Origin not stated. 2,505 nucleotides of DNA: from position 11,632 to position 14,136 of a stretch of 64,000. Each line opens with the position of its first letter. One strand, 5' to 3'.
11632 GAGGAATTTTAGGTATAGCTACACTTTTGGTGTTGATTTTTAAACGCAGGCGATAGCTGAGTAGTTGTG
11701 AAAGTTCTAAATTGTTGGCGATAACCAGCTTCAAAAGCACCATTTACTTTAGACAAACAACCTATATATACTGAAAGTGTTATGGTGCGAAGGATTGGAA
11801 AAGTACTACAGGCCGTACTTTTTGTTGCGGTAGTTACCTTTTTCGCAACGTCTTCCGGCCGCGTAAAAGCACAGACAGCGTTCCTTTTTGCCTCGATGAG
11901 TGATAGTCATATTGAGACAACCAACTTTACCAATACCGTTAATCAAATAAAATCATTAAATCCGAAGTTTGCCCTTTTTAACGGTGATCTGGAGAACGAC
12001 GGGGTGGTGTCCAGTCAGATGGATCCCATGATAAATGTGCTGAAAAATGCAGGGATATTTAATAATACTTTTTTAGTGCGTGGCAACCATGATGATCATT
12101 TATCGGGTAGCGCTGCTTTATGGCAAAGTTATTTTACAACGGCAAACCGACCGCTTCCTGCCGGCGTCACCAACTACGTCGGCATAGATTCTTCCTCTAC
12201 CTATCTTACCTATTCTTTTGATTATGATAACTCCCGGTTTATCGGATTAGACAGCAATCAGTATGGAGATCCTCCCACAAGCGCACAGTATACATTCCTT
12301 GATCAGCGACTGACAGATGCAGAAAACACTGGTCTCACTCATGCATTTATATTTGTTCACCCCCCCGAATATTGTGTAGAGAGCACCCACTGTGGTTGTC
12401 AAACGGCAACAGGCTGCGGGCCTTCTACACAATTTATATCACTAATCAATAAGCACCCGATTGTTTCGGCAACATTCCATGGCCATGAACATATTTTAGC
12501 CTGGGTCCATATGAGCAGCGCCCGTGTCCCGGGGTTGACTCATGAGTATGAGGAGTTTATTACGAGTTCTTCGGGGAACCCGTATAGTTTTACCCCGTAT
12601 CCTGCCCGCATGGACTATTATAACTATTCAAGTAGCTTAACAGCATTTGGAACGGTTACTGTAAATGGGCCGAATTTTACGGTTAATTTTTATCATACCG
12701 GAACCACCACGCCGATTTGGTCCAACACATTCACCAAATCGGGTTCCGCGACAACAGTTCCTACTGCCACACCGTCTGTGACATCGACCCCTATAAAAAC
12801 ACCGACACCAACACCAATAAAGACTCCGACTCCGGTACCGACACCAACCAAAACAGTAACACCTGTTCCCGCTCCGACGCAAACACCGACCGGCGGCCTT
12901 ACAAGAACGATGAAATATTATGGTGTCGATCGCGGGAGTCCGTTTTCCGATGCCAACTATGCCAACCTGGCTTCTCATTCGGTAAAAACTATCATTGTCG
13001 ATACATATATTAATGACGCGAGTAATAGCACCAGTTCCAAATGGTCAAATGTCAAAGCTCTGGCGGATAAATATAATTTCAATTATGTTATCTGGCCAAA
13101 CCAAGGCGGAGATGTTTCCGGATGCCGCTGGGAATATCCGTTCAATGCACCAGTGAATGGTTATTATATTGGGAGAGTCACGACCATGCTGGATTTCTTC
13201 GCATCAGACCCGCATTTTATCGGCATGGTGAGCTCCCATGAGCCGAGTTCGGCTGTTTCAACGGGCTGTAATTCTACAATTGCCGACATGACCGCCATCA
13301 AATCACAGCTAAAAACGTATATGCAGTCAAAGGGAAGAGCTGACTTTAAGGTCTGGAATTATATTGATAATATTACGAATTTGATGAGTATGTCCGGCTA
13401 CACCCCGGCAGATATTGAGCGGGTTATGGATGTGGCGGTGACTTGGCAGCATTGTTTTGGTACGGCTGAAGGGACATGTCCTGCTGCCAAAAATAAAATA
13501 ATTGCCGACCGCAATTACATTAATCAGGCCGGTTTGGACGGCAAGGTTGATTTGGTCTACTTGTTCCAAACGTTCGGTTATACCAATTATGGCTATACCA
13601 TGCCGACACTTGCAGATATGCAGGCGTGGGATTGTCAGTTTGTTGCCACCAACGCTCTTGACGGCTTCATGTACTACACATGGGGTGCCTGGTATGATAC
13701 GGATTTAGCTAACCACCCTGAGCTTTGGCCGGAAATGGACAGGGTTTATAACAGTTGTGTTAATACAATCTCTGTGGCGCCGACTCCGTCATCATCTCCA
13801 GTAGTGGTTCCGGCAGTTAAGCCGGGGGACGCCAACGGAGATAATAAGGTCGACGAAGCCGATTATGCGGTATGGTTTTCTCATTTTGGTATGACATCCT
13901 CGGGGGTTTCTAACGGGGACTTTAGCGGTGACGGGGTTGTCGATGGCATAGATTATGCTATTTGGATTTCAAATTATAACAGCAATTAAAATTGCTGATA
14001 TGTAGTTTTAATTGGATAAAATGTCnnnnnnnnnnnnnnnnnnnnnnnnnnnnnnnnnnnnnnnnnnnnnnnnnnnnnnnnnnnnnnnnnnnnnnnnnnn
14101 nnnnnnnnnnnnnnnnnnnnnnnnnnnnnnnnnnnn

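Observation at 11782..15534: Minimal dockerin-cohesin pair: secreted metallophosphoesterase with dockerin next to a membrane-anchored protein with a cohesin-like module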

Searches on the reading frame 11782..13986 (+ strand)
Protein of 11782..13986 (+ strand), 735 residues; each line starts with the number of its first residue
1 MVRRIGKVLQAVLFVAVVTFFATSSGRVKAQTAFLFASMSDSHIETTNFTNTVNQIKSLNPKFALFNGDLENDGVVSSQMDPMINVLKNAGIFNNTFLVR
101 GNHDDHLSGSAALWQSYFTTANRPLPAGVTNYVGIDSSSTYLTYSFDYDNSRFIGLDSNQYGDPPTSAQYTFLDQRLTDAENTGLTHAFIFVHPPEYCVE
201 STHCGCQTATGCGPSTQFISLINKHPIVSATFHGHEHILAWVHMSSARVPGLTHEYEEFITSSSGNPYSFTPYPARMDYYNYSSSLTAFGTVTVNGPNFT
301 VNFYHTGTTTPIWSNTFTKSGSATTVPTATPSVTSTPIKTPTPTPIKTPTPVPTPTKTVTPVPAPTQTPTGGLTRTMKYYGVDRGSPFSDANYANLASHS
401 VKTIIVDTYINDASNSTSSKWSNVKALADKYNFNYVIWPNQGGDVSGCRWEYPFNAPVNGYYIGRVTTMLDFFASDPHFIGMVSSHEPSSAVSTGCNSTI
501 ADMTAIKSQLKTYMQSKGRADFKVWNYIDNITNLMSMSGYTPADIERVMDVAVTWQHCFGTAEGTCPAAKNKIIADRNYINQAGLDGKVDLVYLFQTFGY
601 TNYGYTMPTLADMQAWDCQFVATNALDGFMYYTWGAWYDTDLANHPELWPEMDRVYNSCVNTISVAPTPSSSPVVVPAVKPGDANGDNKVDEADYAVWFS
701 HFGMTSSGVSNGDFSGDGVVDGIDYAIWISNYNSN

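Call 3: search_protein_families(library=pfam, proteins=[window:11782-13986:+], max_evalue=1)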
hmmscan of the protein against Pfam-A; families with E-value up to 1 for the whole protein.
window:11782-13986:+ (735 aa): 2 families
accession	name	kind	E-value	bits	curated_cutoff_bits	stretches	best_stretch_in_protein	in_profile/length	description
PF00149.33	Metallophos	-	6.2e-10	40.3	21.5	1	37-238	4-190/191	Calcineurin-like phosphoesterase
PF00404.24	Dockerin_1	-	7.1e-07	29.8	22.9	1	681-727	1-51/57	Dockerin type I domain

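Call 4: search_protein_families(library=ncbifam, proteins=[window:11782-13986:+], max_evalue=1)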
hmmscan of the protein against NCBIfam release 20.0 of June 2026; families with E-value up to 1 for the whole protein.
window:11782-13986:+ (735 aa): 4 families
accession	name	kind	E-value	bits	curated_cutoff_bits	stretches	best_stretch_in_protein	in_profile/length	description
NF037973.1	metallo_SslE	exception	0.0013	16.2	3000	1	318-375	37-96/1519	lipoprotein metalloprotease SslE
TIGR00040.1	yfcE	subfamily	0.0023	18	56.25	1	36-106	3-64/158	YfcE family phosphodiesterase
NF041540.1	dockerin_GC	domain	0.077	13.4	29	1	683-733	11-64/67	GC-type dockerin domain-anchored protein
NF005848.0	PRK07764.2-4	equivalog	0.71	8.4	1259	0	322-397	399-472/827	DNA polymerase III subunit gamma and tau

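Call 15: search_solved_structures(query=window:11782-13986:+, max_evalue=1, show_alignments=2)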
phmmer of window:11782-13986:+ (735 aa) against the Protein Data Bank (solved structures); distinct sequences matched with E-value up to 1: 6.
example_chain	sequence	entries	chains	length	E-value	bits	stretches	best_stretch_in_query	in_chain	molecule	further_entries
8x39_A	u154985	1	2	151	0.038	15.8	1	678-727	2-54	Serine protease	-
8x3a_A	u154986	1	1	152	0.039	15.8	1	678-727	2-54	Serine protease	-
9ep5_A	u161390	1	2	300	0.058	15.2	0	342-373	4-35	Glycoside-hydrolase family GH114 TIM-barrel domain-containing protein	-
4eec_A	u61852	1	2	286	0.56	12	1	461-555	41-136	StaL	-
2ov8_A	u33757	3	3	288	0.56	12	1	461-555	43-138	StaL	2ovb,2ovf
2y3n_B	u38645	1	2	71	0.59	11.9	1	681-732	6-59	CELLULOSOMAL FAMILY-48 PROCESSIVE GLYCOSIDE HYDROLASE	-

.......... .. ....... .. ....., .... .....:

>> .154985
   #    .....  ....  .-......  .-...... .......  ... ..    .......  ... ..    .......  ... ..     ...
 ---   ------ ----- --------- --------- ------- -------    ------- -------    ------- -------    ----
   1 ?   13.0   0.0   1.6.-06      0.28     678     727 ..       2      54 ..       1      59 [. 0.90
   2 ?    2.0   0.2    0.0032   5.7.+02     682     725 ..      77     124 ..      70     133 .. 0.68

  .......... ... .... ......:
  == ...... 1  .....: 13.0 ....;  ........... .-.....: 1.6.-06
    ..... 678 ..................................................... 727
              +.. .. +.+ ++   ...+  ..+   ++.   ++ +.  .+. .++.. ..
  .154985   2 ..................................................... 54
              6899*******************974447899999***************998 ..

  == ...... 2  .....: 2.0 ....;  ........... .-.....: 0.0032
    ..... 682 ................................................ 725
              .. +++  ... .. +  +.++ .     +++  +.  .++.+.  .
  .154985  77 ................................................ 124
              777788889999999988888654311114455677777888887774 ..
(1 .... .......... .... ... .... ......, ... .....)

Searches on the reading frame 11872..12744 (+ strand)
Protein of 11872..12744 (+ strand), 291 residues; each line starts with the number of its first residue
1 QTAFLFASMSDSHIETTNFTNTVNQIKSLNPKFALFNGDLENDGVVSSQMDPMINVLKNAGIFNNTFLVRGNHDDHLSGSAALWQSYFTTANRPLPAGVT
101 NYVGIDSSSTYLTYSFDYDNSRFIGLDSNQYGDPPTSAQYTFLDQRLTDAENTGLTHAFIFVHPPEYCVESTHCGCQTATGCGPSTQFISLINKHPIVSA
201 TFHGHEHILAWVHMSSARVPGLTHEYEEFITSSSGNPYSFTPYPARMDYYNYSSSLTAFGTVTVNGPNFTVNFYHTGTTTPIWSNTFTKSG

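Call 76: find_homologous_proteins(query=window:11872-12744:+, max_evalue=0.001)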
Query seq(291 aa) (291 aa): 175 proteins with E <= 0.001 among 765 candidates; the best 120 are listed.
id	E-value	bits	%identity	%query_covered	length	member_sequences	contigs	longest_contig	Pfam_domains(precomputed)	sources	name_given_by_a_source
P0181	4.2e-157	540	79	100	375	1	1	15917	PF00149.34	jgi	jgi:hypothetical protein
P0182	7.0e-144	497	74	100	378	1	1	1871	PF00404.25,PF00149.34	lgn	-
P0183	1.5e-140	486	71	99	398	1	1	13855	PF00149.34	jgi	jgi:hypothetical protein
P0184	2.1e-139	482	72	100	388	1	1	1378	PF00404.25,PF00149.34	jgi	jgi:hypothetical protein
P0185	6.9e-133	461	70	100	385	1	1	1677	PF00404.25,PF00149.34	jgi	jgi:hypothetical protein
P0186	2.3e-131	456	67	99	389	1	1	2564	PF00404.25,PF00149.34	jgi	jgi:hypothetical protein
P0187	6.3e-115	402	63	99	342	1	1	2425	PF12850.13,PF00149.34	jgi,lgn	jgi:hypothetical protein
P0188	1.4e-114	401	63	99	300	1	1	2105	PF00149.34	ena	-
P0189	3.1e-112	393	62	99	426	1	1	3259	PF00149.34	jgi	jgi:Calcineurin-like phosphoesterase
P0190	3.5e-112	393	62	99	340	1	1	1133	PF00149.34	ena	-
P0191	1.3e-111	391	63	99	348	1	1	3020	PF12850.13,PF00149.34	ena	-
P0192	1.2e-110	388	60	99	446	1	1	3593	PF00149.34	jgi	-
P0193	5.8e-110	386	62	99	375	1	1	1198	PF00149.34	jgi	jgi:hypothetical protein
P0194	1.0e-109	385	61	98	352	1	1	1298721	PF00149.34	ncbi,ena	-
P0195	4.9e-109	383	62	99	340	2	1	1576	PF00149.34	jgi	jgi:hypothetical protein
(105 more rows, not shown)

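Call 77: find_encoding_contigs(protein=P0181, flank=7000, max_places=2)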
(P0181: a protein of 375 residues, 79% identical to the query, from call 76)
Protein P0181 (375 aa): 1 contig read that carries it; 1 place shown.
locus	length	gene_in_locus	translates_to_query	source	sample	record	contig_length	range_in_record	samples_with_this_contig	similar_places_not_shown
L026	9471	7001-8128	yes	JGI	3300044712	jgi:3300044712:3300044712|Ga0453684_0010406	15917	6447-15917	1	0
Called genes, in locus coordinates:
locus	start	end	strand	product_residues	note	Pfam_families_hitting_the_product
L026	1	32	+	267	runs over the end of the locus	PF03808:Glyco_tran_WecG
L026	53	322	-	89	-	-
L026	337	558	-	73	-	-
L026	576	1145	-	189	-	PF04542:Sigma70_r2, PF08281:Sigma70_r4_2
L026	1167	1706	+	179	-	PF00293:NUDIX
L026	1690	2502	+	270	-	PF00288:GHMP_kinases_N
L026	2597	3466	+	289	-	PF22700:MVD-like_N, PF00288:GHMP_kinases_N, PF18376:MDD_C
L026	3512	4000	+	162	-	-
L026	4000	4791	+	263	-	PF00696:AA_kinase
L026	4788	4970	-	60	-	-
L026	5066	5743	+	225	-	PF00702:Hydrolase (weak)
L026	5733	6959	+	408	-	PF01255:Prenyltransf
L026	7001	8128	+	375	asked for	PF00149:Metallophos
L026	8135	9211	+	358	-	PF06977:SdiA-regulated (faint), PF13449:Phytase-like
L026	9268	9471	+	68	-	?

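Call 78: find_encoding_contigs(protein=P0183, flank=7000, max_places=2)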
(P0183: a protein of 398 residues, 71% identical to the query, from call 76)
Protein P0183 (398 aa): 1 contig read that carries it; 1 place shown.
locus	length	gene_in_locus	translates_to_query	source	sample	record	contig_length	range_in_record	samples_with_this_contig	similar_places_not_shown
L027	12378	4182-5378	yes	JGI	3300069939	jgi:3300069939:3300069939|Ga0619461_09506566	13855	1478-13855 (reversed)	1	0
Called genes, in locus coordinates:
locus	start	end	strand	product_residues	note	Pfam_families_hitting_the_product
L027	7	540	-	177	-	-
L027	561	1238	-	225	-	PF00625:Guanylate_kin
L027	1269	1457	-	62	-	-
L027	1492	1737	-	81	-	-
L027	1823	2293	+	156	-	PF00578:AhpC-TSA, PF08534:Redoxin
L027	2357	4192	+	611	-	-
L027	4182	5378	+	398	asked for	PF00149:Metallophos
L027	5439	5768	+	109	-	-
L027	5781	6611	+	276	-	PF00288:GHMP_kinases_N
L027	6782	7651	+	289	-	PF12146:Hydrolase_4, PF00561:Abhydrolase_1 (weak), PF08538:DUF1749 (weak)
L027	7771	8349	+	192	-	PF01966:HD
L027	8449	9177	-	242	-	PF13489:Methyltransf_23, PF13847:Methyltransf_31, PF08241:Methyltransf_11, PF08242:Methyltransf_12, PF13649:Methyltransf_25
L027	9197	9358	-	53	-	-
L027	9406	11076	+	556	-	PF00133:tRNA-synt_1, PF01406:tRNA-synt_1e (faint), PF09334:tRNA-synt_1g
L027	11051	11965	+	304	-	PF13641:Glyco_tranf_2_3, PF00535:Glycos_transf_2, PF13632:Glyco_trans_2_3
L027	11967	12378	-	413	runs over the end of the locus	PF13439:Glyco_transf_4 (faint), PF20706:GT4-conflict, PF00534:Glycos_transf_1, PF13692:Glyco_trans_1_4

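Call 79: find_encoding_contigs(protein=P0186, flank=7000, max_places=2)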
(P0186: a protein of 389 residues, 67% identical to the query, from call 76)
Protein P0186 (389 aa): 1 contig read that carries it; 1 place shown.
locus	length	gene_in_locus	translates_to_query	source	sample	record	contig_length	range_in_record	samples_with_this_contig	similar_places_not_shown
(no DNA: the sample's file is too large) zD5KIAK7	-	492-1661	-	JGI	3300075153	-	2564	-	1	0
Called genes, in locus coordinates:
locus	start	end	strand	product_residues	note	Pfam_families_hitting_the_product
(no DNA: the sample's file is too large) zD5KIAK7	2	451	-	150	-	?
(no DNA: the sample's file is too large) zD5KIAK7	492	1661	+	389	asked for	PF00149:Metallophos, PF00404:Dockerin_1 (faint)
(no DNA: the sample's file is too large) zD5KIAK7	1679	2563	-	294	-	?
